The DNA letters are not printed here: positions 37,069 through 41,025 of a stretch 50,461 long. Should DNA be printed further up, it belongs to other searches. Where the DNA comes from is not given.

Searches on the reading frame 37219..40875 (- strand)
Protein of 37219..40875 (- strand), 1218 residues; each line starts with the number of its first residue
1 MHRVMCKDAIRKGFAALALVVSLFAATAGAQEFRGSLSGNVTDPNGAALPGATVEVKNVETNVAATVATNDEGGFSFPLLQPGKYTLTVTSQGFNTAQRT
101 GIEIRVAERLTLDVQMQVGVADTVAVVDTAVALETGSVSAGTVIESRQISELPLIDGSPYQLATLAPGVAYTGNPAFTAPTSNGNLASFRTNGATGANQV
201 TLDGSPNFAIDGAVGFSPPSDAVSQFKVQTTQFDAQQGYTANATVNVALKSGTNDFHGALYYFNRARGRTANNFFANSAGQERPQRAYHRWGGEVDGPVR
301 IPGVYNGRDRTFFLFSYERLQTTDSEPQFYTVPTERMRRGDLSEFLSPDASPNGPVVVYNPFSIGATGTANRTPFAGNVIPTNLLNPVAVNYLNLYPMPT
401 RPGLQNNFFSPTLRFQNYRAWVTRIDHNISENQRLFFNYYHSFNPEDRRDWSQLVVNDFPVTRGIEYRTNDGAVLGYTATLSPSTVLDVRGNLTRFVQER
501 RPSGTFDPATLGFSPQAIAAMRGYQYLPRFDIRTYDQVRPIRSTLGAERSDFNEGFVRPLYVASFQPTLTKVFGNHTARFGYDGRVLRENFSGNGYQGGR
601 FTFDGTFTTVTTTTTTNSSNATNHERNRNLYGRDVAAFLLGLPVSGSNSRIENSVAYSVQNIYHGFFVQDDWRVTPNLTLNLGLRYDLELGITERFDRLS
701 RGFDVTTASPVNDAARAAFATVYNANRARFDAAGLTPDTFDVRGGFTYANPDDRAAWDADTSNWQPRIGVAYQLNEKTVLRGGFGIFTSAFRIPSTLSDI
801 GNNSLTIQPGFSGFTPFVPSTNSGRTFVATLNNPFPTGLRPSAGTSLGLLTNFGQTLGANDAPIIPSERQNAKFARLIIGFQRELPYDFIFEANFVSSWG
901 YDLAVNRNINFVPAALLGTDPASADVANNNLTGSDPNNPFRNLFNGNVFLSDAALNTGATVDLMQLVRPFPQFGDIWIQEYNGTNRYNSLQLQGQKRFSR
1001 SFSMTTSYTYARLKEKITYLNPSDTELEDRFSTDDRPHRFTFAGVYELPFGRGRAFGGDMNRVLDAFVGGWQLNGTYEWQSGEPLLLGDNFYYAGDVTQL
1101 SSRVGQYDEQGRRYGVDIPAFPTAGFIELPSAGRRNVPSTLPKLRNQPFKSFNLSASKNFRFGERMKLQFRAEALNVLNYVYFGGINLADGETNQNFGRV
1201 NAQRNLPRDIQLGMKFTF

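Call 85: search_protein_families(library=pfam, proteins=[window:37219-40875:-], max_evalue=0.00001)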
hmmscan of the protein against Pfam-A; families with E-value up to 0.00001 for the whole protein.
window:37219-40875:- (1218 aa): 5 families
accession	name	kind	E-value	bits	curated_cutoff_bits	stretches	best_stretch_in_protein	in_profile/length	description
PF25183.1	OMP_b-brl_4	-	4.2e-175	585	30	1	249-1211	2-838/838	Outer membrane beta barrel domain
PF13620.12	CarboxypepD_reg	-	4.7e-22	78.6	32.3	1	36-117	1-82/82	Carboxypeptidase regulatory-like domain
PF13715.12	CarbopepD_reg_2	-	1.6e-09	38.1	32.2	1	37-116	1-74/88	CarboxypepD_reg-like domain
PF00593.30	TonB_dep_Rec_b-barrel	-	3.1e-07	31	27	1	479-815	7-254/436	TonB dependent receptor-like, beta-barrel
PF17802.7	SpaA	-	3.1e-06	27.7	23.1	1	37-109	3-79/91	Prealbumin-like fold domain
